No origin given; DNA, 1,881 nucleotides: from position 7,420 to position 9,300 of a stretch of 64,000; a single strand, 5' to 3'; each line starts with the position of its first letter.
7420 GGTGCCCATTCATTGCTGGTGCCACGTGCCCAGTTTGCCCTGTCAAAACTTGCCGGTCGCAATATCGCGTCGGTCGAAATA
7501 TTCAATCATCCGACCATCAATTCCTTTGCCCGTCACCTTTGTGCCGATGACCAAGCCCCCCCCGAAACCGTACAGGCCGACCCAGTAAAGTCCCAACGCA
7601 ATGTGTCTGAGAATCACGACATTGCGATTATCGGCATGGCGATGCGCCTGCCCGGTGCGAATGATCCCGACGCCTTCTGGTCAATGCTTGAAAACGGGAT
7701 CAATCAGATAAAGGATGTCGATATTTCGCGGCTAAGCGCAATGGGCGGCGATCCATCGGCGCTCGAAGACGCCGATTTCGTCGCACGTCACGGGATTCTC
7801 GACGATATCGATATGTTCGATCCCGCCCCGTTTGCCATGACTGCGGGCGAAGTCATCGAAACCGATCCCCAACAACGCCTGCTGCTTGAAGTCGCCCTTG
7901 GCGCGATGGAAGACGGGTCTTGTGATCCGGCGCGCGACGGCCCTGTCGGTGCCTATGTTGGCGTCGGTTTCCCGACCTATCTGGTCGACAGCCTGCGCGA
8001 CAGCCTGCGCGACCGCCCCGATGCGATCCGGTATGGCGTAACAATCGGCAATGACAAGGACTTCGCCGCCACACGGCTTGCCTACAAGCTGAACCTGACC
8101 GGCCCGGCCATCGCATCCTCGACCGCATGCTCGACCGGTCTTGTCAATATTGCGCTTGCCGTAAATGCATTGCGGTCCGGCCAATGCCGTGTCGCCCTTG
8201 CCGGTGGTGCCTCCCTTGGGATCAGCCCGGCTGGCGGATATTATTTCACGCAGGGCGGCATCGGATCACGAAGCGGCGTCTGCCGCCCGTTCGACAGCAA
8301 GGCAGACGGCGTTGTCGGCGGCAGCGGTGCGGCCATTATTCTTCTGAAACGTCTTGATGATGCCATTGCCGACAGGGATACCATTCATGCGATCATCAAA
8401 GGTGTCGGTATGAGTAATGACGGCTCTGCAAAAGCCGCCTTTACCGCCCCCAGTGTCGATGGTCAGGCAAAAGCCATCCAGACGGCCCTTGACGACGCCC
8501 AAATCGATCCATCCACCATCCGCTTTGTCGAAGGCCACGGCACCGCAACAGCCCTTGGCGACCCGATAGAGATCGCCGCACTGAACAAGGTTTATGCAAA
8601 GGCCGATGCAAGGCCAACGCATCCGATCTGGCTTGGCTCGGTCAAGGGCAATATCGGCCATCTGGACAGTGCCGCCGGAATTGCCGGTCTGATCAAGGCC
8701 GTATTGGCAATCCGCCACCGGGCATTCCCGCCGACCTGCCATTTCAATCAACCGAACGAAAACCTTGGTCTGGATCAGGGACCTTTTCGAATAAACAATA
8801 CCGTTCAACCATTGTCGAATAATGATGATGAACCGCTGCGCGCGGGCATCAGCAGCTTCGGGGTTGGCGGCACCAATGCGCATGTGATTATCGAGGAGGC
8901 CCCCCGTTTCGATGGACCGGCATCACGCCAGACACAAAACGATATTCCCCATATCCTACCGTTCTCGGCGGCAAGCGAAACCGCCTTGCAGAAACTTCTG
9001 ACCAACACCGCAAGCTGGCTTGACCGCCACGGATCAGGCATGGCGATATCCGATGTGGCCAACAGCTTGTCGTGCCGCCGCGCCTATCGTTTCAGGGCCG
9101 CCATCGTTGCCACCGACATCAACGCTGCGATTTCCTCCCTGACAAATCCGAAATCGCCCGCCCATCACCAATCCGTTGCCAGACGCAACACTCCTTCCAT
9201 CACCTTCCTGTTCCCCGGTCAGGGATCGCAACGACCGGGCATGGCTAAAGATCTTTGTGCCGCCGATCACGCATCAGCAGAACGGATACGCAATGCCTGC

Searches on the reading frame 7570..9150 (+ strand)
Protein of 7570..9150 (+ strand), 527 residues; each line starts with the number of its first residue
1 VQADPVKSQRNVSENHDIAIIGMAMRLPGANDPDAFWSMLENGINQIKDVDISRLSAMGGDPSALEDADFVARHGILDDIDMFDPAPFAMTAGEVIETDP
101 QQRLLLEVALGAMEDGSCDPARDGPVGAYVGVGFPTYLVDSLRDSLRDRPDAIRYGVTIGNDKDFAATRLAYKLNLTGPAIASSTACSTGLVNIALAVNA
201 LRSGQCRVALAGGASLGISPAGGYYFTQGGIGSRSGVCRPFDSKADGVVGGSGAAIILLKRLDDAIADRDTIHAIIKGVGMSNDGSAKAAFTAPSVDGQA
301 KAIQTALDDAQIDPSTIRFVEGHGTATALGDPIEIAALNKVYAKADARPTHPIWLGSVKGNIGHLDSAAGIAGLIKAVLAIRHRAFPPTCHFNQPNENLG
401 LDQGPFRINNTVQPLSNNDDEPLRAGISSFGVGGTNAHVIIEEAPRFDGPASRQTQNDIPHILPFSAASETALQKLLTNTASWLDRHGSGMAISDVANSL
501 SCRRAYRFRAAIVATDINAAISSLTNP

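Call 67: search_solved_structures(query=window:7570-9150:+, max_evalue=1e-60)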
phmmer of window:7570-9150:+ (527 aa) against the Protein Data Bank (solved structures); distinct sequences matched with E-value up to 1e-60: 61 (the best 60 are shown).
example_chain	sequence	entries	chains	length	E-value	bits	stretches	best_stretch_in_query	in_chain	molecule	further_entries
7zma_A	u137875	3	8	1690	9.1e-154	516.4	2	16-517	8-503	Putative polyketide synthase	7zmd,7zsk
4oqj_A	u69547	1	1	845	4.9e-123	415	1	15-521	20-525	PKS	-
4wky_A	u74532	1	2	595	1.1e-117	397.4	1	13-524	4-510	Beta-ketoacyl synthase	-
8xjy_A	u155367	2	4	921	1.3e-112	380.7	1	15-522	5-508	Polyketide synthase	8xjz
8xju_A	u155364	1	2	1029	1.7e-112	380.2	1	15-522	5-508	Polyketide synthase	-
4mz0_A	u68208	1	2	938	9e-99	335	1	14-521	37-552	CurL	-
6mhl_A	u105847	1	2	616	2.5e-89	303.8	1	16-516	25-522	Hybrid NRPS/PKS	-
8xbl_A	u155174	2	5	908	3.1e-89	303.5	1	15-482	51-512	Colibactin polyketide synthase ClbC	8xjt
5elp_C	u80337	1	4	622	8.9e-88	298.7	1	17-515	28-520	NRPS/PKS protein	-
9d2y_A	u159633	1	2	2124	3.9e-87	296.6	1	17-522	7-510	Multifunctional mycocerosic acid synthase membrane-associated MAS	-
9d2z_A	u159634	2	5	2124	3.9e-87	296.6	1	17-522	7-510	Mycocerosic acid synthase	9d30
2hg4_A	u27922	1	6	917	2.6e-85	290.6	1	16-523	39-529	6-Deoxyerythronolide B Synthase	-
8cjh_A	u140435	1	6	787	5.2e-85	289.6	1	16-504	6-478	Colibactin hybrid non-ribosomal peptide synthetase/type I polyketide synthase ClbK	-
5bp1_A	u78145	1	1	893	6.9e-84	285.9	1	18-522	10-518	Mycocerosic acid synthase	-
5erf_A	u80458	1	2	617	1e-81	278.7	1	17-518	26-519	Polyketide synthase PksL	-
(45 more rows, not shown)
